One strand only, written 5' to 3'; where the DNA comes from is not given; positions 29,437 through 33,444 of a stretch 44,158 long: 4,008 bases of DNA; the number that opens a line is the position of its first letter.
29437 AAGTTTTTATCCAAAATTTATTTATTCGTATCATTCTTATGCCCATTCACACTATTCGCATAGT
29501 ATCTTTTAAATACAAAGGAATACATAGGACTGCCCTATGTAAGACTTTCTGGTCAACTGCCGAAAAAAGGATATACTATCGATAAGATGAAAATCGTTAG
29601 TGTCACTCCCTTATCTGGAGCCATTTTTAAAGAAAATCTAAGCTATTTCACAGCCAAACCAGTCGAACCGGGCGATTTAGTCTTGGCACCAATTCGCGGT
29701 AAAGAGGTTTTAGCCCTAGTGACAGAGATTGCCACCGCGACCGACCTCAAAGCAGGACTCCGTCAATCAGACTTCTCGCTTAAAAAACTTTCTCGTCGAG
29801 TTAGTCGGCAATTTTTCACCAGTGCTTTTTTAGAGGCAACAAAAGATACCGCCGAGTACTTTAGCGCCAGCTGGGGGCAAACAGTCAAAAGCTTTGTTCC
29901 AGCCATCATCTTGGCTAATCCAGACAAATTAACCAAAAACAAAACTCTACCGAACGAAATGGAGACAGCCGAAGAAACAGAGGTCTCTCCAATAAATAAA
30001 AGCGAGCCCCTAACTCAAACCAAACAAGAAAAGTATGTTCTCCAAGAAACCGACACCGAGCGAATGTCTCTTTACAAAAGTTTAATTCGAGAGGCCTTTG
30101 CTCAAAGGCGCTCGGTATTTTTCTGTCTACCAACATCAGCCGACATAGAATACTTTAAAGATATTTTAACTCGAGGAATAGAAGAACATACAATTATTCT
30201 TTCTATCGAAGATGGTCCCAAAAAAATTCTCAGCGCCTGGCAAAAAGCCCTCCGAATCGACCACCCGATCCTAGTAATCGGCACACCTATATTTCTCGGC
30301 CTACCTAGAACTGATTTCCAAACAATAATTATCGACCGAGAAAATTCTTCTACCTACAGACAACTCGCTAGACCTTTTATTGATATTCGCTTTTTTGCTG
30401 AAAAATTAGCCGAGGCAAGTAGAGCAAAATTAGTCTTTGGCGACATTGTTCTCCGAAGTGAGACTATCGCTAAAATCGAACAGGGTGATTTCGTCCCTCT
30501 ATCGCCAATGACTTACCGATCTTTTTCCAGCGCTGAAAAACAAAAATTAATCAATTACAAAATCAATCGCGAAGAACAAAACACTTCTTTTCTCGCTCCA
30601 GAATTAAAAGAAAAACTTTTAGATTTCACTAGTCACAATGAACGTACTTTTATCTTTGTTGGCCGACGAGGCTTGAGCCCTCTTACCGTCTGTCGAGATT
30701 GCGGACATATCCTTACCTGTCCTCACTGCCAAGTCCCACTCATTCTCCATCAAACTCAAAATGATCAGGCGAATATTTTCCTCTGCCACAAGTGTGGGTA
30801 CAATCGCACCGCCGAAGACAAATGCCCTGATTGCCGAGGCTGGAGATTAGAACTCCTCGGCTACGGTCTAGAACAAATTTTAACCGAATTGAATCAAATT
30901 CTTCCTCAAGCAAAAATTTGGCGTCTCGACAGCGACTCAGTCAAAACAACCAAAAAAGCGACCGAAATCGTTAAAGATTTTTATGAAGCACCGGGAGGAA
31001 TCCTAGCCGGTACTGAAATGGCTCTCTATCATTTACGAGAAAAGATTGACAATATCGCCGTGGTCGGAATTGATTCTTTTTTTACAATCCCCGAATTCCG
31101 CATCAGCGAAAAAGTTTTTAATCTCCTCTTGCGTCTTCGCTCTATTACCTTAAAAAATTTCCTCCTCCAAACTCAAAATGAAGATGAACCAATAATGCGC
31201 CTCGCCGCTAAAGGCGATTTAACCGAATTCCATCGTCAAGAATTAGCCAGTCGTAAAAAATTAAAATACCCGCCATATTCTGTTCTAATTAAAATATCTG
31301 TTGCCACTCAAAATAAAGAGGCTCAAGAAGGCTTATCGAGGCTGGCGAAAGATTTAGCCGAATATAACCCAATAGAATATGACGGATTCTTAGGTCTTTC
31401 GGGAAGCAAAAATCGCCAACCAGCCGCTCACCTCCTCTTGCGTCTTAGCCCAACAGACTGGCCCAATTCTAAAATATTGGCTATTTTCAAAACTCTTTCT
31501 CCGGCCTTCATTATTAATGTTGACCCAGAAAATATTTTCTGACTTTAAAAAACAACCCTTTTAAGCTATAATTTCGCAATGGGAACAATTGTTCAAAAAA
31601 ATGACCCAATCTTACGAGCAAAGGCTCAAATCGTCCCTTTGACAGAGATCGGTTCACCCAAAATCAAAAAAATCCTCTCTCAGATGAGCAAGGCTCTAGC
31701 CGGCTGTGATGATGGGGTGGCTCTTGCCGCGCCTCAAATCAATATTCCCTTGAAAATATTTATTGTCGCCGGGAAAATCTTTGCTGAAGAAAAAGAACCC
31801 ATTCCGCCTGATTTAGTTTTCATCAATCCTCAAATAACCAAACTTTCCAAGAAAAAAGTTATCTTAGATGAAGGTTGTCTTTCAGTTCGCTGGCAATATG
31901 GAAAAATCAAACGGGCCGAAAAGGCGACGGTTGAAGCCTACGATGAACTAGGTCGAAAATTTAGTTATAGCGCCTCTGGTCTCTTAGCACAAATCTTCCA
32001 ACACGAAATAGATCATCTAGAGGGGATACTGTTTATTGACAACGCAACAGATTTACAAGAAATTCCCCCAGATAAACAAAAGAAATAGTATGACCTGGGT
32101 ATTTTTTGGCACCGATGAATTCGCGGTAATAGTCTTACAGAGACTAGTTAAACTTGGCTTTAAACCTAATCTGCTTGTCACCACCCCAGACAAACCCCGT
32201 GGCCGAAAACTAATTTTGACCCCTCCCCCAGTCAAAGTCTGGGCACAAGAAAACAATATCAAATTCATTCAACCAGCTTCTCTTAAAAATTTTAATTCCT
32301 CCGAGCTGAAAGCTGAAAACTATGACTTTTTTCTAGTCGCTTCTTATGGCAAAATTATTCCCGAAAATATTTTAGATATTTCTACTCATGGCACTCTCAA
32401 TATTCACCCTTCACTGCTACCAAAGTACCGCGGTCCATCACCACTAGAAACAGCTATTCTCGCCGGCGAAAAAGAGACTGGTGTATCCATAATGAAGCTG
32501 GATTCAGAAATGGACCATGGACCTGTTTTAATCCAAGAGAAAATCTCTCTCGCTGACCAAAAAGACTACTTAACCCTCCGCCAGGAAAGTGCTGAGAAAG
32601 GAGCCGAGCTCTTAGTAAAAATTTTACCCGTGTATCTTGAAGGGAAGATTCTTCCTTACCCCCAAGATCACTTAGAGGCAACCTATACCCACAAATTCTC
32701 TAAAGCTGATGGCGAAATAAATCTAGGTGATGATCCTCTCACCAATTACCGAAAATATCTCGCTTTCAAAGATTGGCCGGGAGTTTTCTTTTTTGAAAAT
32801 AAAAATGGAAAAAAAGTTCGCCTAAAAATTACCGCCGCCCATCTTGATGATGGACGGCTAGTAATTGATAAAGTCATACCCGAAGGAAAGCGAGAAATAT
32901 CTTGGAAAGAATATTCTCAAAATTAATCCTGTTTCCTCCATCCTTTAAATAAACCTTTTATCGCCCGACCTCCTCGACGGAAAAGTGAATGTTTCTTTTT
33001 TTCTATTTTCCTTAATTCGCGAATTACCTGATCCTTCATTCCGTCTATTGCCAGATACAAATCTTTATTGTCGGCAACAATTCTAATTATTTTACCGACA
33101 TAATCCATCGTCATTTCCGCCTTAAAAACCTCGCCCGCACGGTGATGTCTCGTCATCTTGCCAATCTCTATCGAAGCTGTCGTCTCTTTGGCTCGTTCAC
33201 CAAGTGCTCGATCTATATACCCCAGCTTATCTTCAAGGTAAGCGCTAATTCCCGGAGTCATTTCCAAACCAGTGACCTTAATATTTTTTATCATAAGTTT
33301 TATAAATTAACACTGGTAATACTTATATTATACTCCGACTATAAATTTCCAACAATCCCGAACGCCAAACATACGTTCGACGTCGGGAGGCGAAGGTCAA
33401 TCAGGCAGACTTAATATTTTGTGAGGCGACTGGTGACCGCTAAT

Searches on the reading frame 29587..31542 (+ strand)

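Call 94: search_protein_families(library=pfam, proteins=[window:29587-31542:+], max_evalue=0.01)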
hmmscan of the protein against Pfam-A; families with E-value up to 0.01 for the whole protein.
window:29587-31542:+ (651 aa): 2 families
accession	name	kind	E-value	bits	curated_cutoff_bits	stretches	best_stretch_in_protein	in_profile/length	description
PF17764.6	PriA_3primeBD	-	5.2e-05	23.5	22.7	1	24-105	20-96/96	3'DNA-binding domain (3'BD)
PF18319.7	Zn_ribbon_PriA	-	0.00074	19.9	26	1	378-406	1-25/27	PriA DNA helicase Cys-rich region (CRR) domain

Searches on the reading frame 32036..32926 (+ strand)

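Call 94: search_protein_families(library=pfam, proteins=[window:32036-32926:+], max_evalue=0.01)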
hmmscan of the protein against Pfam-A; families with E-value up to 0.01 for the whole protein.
window:32036-32926:+ (296 aa): 2 families
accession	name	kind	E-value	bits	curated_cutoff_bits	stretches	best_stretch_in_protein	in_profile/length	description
PF00551.24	Formyl_trans_N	-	4.9e-34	118.1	26.1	1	25-196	9-180/181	Formyl transferase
PF02911.23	Formyl_trans_C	-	0.00012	22.6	21.1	1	221-271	2-48/100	Formyl transferase, C-terminal domain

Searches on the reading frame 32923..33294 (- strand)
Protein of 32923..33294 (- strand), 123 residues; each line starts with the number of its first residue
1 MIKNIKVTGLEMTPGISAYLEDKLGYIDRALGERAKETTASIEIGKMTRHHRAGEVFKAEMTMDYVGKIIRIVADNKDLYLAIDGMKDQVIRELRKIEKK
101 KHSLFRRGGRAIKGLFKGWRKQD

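Call 94: search_protein_families(library=pfam, proteins=[window:32923-33294:-], max_evalue=0.01)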
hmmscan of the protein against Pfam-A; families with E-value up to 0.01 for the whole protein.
window:32923-33294:- (123 aa): 1 family
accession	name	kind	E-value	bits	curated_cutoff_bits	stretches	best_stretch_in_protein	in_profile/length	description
PF02482.25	Ribosomal_S30AE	-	1.1e-09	39.4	23.7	1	5-101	3-87/88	Sigma 54 modulation protein / S30EA ribosomal protein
